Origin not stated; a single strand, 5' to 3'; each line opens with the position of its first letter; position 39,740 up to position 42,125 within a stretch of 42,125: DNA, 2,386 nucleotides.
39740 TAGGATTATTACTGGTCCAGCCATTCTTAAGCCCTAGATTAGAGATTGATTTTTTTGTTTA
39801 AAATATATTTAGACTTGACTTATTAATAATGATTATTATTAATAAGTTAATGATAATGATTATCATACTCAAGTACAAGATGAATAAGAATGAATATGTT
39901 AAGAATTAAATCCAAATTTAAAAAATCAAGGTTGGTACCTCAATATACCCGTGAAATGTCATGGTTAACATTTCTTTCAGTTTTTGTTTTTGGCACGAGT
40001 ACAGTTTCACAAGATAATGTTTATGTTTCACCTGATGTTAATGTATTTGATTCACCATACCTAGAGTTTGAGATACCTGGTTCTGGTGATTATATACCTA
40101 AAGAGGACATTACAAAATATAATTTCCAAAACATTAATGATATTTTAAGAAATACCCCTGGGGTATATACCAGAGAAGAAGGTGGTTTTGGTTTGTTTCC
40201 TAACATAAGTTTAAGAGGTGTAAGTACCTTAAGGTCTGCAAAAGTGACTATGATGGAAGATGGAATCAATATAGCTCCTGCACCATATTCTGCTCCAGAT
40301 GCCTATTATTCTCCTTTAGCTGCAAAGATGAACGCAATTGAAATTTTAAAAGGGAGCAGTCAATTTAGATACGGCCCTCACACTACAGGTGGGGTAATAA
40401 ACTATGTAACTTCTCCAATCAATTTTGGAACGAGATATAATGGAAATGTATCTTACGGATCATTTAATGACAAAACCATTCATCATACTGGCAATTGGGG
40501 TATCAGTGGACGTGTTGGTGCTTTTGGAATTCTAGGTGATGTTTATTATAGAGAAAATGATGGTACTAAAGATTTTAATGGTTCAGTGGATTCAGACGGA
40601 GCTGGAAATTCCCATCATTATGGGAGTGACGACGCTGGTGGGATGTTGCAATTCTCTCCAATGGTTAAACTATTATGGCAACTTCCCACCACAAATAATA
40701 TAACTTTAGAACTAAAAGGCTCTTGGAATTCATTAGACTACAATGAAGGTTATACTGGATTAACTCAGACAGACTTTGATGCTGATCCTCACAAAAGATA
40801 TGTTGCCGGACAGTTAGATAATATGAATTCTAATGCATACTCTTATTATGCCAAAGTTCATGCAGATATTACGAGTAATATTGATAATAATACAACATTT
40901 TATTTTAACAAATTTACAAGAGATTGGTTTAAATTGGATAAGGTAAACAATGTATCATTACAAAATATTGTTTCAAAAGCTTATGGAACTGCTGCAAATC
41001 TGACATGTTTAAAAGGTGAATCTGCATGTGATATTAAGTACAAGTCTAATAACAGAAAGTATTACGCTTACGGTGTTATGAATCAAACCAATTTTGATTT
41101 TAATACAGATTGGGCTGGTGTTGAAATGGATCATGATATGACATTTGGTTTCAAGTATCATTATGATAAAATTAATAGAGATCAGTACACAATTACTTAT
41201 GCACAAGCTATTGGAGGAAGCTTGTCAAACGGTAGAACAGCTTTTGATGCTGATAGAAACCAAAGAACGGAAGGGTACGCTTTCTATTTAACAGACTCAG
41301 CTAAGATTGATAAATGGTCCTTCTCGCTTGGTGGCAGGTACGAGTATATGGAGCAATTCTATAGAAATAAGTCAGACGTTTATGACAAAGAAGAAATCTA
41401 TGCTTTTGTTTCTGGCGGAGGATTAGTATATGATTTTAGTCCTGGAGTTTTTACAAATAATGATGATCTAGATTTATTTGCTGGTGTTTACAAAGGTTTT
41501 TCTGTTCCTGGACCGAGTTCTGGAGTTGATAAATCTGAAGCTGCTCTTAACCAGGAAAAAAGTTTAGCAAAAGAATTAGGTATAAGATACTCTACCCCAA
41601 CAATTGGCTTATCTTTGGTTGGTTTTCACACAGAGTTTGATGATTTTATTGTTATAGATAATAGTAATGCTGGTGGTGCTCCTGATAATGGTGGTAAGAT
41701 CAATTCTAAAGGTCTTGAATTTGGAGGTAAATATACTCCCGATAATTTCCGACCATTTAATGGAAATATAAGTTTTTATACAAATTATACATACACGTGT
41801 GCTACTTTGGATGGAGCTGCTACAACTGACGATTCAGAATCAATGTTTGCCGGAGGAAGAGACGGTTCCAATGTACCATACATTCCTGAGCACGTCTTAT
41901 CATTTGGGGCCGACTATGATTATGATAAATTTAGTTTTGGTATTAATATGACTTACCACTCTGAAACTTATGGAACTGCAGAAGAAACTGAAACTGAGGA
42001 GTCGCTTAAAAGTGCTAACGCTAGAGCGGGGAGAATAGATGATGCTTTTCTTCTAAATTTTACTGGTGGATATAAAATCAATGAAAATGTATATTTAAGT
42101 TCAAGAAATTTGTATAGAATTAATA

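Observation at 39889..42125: Largest ORF at the 3' end (TonB-dependent receptor) is absent from the supplied ORF track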

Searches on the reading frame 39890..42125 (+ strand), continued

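Call 55: find_encoding_contigs(protein=P0368, flank=10000, max_places=1)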
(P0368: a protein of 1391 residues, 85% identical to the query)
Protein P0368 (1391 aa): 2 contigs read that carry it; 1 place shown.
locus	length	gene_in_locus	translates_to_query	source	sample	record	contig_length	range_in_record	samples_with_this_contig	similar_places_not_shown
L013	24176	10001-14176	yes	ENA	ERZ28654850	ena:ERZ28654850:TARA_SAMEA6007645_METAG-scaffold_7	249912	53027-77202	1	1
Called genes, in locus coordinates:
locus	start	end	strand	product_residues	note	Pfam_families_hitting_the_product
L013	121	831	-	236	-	PF03544:TonB_C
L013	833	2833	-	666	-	PF07715:Plug, PF00593:TonB_dep_Rec_b-barrel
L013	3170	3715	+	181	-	PF01625:PMSR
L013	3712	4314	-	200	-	PF02517:Rce1-like (weak)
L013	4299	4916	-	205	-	PF12766:Pyridox_oxase_2, PF01243:PNPOx_N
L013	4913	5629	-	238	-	PF00588:SpoU_methylase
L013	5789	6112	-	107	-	PF03960:ArsC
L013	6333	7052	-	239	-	PF02146:SIR2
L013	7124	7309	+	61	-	PF00584:SecE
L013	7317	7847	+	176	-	PF02357:NusG, PF00467:KOW (faint)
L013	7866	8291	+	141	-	PF03946:Ribosomal_L11_N, PF00298:Ribosomal_L11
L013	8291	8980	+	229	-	PF00687:Ribosomal_L1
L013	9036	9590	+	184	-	PF00466:Ribosomal_L10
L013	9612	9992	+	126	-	PF16320:Ribosomal_L12_N, PF00542:Ribosomal_L12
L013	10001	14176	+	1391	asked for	PF04563:RNA_pol_Rpb2_1, PF04561:RNA_pol_Rpb2_2, PF04565:RNA_pol_Rpb2_3, PF10385:RNA_pol_Rpb2_45, PF00562:RNA_pol_Rpb2_6, PF04560:RNA_pol_Rpb2_7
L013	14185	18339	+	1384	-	PF04997:RNA_pol_Rpb1_1, PF00623:RNA_pol_Rpb1_2, PF04983:RNA_pol_Rpb1_3, PF05000:RNA_pol_Rpb1_4, PF04998:RNA_pol_Rpb1_5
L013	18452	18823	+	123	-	PF00164:Ribosom_S12_S23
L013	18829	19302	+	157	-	PF00177:Ribosomal_S7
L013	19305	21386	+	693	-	PF00009:GTP_EFTU, PF03144:GTP_EFTU_D2, PF22042:EF-G_D2, PF14492:EFG_III, PF03764:EFG_IV, PF00679:EFG_C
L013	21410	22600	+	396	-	PF00009:GTP_EFTU, PF03144:GTP_EFTU_D2, PF03143:GTP_EFTU_D3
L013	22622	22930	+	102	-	PF00338:Ribosomal_S10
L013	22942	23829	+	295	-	PF00297:Ribosomal_L3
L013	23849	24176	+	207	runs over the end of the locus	PF00573:Ribosomal_L4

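Call 56: find_encoding_contigs(protein=P0382, flank=10000, max_places=1)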
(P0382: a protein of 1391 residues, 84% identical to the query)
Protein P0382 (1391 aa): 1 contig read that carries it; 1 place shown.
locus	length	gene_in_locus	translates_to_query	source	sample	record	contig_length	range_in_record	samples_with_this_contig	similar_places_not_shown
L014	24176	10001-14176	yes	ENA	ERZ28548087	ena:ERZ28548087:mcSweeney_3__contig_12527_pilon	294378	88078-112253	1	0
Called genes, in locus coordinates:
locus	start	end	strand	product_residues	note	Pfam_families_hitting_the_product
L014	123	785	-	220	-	PF03544:TonB_C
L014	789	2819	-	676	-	PF07715:Plug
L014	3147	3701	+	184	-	PF01625:PMSR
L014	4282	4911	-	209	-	PF12766:Pyridox_oxase_2, PF01243:PNPOx_N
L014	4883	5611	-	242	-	PF08032:SpoU_sub_bind, PF00588:SpoU_methylase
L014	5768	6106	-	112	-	PF03960:ArsC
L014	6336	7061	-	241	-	PF02146:SIR2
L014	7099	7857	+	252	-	PF00584:SecE, PF02357:NusG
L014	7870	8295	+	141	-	PF03946:Ribosomal_L11_N, PF00298:Ribosomal_L11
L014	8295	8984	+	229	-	PF00687:Ribosomal_L1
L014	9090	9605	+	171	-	PF00466:Ribosomal_L10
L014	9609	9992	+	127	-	PF16320:Ribosomal_L12_N, PF00542:Ribosomal_L12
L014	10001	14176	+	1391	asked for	PF04563:RNA_pol_Rpb2_1, PF04561:RNA_pol_Rpb2_2, PF04565:RNA_pol_Rpb2_3, PF10385:RNA_pol_Rpb2_45, PF00562:RNA_pol_Rpb2_6, PF04560:RNA_pol_Rpb2_7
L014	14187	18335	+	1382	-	PF04997:RNA_pol_Rpb1_1, PF00623:RNA_pol_Rpb1_2, PF04983:RNA_pol_Rpb1_3, PF05000:RNA_pol_Rpb1_4, PF04998:RNA_pol_Rpb1_5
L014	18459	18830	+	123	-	PF00164:Ribosom_S12_S23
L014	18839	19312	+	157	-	PF00177:Ribosomal_S7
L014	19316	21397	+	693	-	PF00009:GTP_EFTU, PF03144:GTP_EFTU_D2, PF22042:EF-G_D2, PF14492:EFG_III, PF03764:EFG_IV, PF00679:EFG_C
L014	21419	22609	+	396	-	PF00009:GTP_EFTU, PF03144:GTP_EFTU_D2, PF03143:GTP_EFTU_D3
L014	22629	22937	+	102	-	PF00338:Ribosomal_S10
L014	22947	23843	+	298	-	PF00297:Ribosomal_L3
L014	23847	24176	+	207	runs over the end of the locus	PF00573:Ribosomal_L4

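Call 57: find_encoding_contigs(protein=P0409, flank=10000, max_places=1)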
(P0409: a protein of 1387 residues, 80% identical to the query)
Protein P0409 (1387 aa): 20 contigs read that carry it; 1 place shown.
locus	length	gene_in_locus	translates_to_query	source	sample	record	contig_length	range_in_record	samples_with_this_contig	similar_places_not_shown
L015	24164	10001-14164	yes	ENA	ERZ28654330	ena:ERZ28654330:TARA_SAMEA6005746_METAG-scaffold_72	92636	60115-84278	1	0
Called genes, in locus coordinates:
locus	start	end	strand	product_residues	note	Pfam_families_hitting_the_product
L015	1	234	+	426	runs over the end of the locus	PF03447:NAD_binding_3, PF00742:Homoserine_dh, PF01842:ACT (weak)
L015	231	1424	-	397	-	PF00365:PFK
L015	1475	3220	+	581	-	PF01368:DHH, PF02272:DHHA1, PF17768:RecJ_OB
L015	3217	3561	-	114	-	-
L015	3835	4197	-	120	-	-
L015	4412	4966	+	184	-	PF01625:PMSR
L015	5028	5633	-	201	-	PF12766:Pyridox_oxase_2, PF01243:PNPOx_N (weak)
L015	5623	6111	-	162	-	PF00588:SpoU_methylase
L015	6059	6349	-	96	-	PF08032:SpoU_sub_bind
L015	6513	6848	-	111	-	-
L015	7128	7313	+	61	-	PF00584:SecE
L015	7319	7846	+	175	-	PF02357:NusG, PF00467:KOW (weak)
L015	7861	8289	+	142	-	PF03946:Ribosomal_L11_N, PF00298:Ribosomal_L11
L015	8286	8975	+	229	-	PF00687:Ribosomal_L1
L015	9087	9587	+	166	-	PF00466:Ribosomal_L10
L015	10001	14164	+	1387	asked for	PF04563:RNA_pol_Rpb2_1, PF04561:RNA_pol_Rpb2_2, PF04565:RNA_pol_Rpb2_3, PF10385:RNA_pol_Rpb2_45, PF00562:RNA_pol_Rpb2_6, PF04560:RNA_pol_Rpb2_7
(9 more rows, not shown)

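Call 58: find_encoding_contigs(protein=P0412, flank=10000, max_places=1)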
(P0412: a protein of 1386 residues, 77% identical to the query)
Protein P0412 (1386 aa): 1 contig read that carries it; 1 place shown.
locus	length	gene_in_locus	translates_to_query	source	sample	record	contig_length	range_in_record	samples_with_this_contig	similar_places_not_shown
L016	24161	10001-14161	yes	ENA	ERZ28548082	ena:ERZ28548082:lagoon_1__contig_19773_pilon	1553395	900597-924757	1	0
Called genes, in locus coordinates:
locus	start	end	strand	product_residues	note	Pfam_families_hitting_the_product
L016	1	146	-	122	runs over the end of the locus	PF00365:PFK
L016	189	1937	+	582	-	PF01368:DHH, PF02272:DHHA1, PF17768:RecJ_OB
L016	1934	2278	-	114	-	-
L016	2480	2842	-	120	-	-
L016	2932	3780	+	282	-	PF02475:TRM5-TYW2_MTfase (weak), PF05050:Methyltransf_21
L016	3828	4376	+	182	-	PF01625:PMSR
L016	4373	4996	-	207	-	PF02517:Rce1-like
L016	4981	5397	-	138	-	PF01243:PNPOx_N (weak), PF12766:Pyridox_oxase_2 (weak)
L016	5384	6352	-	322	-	PF08032:SpoU_sub_bind, PF00588:SpoU_methylase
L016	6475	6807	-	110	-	PF03960:ArsC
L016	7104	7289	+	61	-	PF00584:SecE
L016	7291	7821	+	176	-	PF02357:NusG, PF00467:KOW (weak)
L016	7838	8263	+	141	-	PF03946:Ribosomal_L11_N, PF00298:Ribosomal_L11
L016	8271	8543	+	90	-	PF00687:Ribosomal_L1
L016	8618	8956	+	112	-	PF00687:Ribosomal_L1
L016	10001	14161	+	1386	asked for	PF04563:RNA_pol_Rpb2_1, PF04561:RNA_pol_Rpb2_2, PF04565:RNA_pol_Rpb2_3, PF10385:RNA_pol_Rpb2_45, PF00562:RNA_pol_Rpb2_6, PF04560:RNA_pol_Rpb2_7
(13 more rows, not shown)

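Call 64: search_protein_families(library=ncbifam, proteins=[P0001, L010:13433-15460:-, L012:12967-14946:+, L012:12425-12853:-, L010:12383-12727:+, L011:12749-13417:-], max_evalue=0.001)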
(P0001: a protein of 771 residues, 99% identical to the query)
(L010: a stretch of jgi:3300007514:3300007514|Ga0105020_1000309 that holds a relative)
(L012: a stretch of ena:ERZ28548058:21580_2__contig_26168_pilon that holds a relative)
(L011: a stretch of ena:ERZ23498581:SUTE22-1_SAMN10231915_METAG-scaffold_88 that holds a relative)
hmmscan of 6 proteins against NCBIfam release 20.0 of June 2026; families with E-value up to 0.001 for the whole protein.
P0001 (771 aa): 8 families
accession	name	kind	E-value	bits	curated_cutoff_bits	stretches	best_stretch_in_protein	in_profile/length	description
NF041676.1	FecA_OM_dicitr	equivalog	2.6e-37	128.2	1100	2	387-762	412-764/773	TonB-dependent Fe(3+) dicitrate receptor FecA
TIGR01783.1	TonB-siderophor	subfamily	5.6e-35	121.1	223.5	1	59-751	1-625/649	TonB-dependent siderophore receptor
TIGR01786.1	TonB-hemlactrns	subfamily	1.8e-32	112.5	323.75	1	64-752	25-692/719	TonB-dependent hemoglobin/transferrin/lactoferrin family receptor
TIGR01779.1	TonB-B12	equivalog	1e-21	77.2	599.7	2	67-365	52-329/614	TonB-dependent vitamin B12 receptor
NF007926.1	PRK10641.1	equivalog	1.8e-14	53.2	836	1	20-210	4-194/617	TonB-dependent vitamin B12 receptor BtuB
NF010048.1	PRK13524.1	subfamily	1.7e-11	43.3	493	1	143-747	146-712/744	FepA family TonB-dependent siderophore receptor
NF010010.0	PRK13483.1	equivalog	1.2e-09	36.7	927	1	59-185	49-173/660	ligand-gated channel protein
NF038079.1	TonB_sider_MxcH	equivalog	6.6e-05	21.2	925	1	79-191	150-257/792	TonB-dependent siderophore myxochelin receptor MxcH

L010:13433-15460:- (675 aa): 6 families
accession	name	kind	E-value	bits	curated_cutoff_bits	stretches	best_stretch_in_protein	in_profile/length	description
TIGR01779.1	TonB-B12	equivalog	1.4e-18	66.8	599.7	1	23-185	26-182/614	TonB-dependent vitamin B12 receptor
NF010038.0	PRK13513.1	equivalog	7.3e-14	51.2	942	2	25-158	34-167/659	ligand-gated channel protein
NF010010.0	PRK13483.1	equivalog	3.2e-13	48.6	927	2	26-195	34-198/660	ligand-gated channel protein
NF053590.1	TonB_dep_TOL0244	equivalog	6.3e-12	44.9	645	1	27-157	12-141/604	TOL_0244 family TonB-dependent receptor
NF052649.1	TonRcptRhtA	equivalog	7e-07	27.8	1100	1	27-173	43-182/744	TonB-dependent siderophore receptor RhtA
NF038079.1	TonB_sider_MxcH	equivalog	0.00054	18.1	925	1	61-184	151-266/792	TonB-dependent siderophore myxochelin receptor MxcH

L012:12967-14946:+ (659 aa): 17 families
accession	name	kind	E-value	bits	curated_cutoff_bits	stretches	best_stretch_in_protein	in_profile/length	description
NF038289.1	Zn_piracy_ZnuD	exception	2.2e-65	221.6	950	2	274-653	313-679/685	zinc piracy TonB-dependent receptor ZnuD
TIGR01786.1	TonB-hemlactrns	subfamily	1.4e-20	73.2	323.75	2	323-588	383-630/719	TonB-dependent hemoglobin/transferrin/lactoferrin family receptor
TIGR01785.1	TonB-hemin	subfamily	1.7e-19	69.8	316.85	1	60-654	28-672/677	TonB-dependent heme/hemoglobin receptor family protein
TIGR01778.1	TonB-copper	equivalog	8.3e-14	51.2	472.45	2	419-582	395-546/637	TonB-dependent copper receptor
TIGR01779.1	TonB-B12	equivalog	3.2e-09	35.9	599.7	1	59-156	54-153/614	TonB-dependent vitamin B12 receptor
NF007926.1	PRK10641.1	equivalog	2.5e-08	32.9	836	1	61-156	55-153/617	TonB-dependent vitamin B12 receptor BtuB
TIGR01783.1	TonB-siderophor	subfamily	1e-07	31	223.5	1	59-155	11-106/649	TonB-dependent siderophore receptor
NF010010.0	PRK13483.1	equivalog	1.6e-06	26.4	927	1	60-156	60-162/660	ligand-gated channel protein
NF010048.1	PRK13524.1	subfamily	9.3e-06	24.4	493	0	128-155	147-174/744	FepA family TonB-dependent siderophore receptor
NF010038.0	PRK13513.1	equivalog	1.5e-05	23.7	942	1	61-156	63-164/659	ligand-gated channel protein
NF052649.1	TonRcptRhtA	equivalog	1.7e-05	23.2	1100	0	438-631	525-704/744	TonB-dependent siderophore receptor RhtA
NF053590.1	TonB_dep_TOL0244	equivalog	2.5e-05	23.1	645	1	129-155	112-138/604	TOL_0244 family TonB-dependent receptor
NF010012.0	PRK13486.1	equivalog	4.8e-05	21.9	924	1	23-166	14-166/696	TonB-dependent receptor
NF050067.1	TonBEntbctnRecCfrA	equivalog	0.00011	20.6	1200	1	129-156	130-157/698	TonB-dependent ferric enterobactin receptor CfrA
NF010651.0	PRK14050.1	equivalog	0.00024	19.4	884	1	75-165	105-193/730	TonB-dependent siderophore receptor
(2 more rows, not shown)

L012:12425-12853:- (142 aa): 5 families
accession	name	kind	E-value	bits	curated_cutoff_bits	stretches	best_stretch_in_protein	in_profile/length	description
NF008646.0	PRK11639.1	equivalog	1.3e-28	99.8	167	1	2-141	6-146/171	zinc uptake transcriptional repressor Zur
NF051891.1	TransRegFurHelico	equivalog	2e-07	31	200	1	6-141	11-145/148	ferric iron uptake transcriptional regulator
NF051892.1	TransRegFurBacil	equivalog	6.7e-06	26.2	220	1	27-142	27-144/149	ferric iron uptake transcriptional regulator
NF006999.0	PRK09462.1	equivalog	1.6e-05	24.5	146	1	19-108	14-103/148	ferric iron uptake transcriptional regulator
NF047406.1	TransRegPerRTherm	equivalog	3.6e-05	24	200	1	18-141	4-125/130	manganese-dependent transcriptional regulator PerR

L010:12383-12727:+ (115 aa): 0 families

L011:12749-13417:- (222 aa): 7 families
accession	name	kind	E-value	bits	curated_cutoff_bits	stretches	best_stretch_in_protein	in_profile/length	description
TIGR01352.1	tonB_Cterm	subfamily_domain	1.3e-16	60.7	27.1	1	145-221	2-76/76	TonB family protein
NF047760.1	LIC10042_TonB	equivalog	6.4e-12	45.8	100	1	145-220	86-155/156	LIC_10042 family TonB-like protein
NF008082.0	PRK10819.1-3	equivalog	6.1e-10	39.3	265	1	46-198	73-220/242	TonB system transport protein TonB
NF033768.1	myxo_SS_tail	domain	4.5e-06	26.7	40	1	151-205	27-81/92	AgmX/PglI C-terminal domain-containing protein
NF038079.1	TonB_sider_MxcH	equivalog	3.9e-05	21.9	925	1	140-220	6-85/792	TonB-dependent siderophore myxochelin receptor MxcH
NF008084.0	PRK10819.1-5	equivalog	0.00017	21.5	315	1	59-205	87-232/249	TonB system transport protein TonB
NF008083.0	PRK10819.1-4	equivalog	0.00053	20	448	1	54-205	74-222/239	TonB system transport protein TonB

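Call 71: predict_structure(alignment_id=A1)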
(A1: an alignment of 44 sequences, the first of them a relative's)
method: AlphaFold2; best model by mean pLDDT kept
length: 771 residues; sequences in the alignment: 44
mean_pLDDT: 84.2   pTM: 0.85
mean pLDDT of the five models: 84.2, 83.7, 82.1, 81.7, 81.5
residues with pLDDT >= 90: 420; 70-90: 242; 50-70: 45; < 50: 64
segments of 3 or more residues with pLDDT < 50: 1-23, 32-48, 50-59, 243-246, 590-593
pLDDT, mean of each block of 10 residues (from residue 1): 37 42 49 39 45 46 78 90 91 78 84 83 84 80 90 81 87 86 94 94 85 95 82 57 57 95 87 94 87 93 90 94 91 94 92 93 92 94 92 95 90 94 94 92 86 91 93 91 93 84 92 72 83 90 65 91 89 93 75 65 94 79 87 93 74 89 95 93 96 92 90 94 96 96 89 89 95 89
secondary structure, 60 per line:
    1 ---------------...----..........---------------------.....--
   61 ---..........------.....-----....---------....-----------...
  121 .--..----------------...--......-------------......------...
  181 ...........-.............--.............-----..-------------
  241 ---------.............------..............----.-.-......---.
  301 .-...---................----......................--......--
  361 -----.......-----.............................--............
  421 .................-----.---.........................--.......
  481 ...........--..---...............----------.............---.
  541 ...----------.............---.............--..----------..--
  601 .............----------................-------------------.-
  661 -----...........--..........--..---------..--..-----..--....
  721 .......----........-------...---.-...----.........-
elements in order (helices of 4 or more, strands of 3 or more residues): H23-32 H54-58 E64-68 H69-73 H80-84 E90-93 E103-106 E118-121 E147-152 E166-171 E178-188 E193-205 E208-220 E250-262 E269-282 H291-296 E309-324 E329-350 H355-358 H366-372 E378-406 E409-437 E447-471 E474-491 E499-513 E524-536 H540-543 E554-566 E570-582 E601-613 E624-639 E666-676 E679-688 E717-727 E732-739 E747-749 E755-757 E762-770
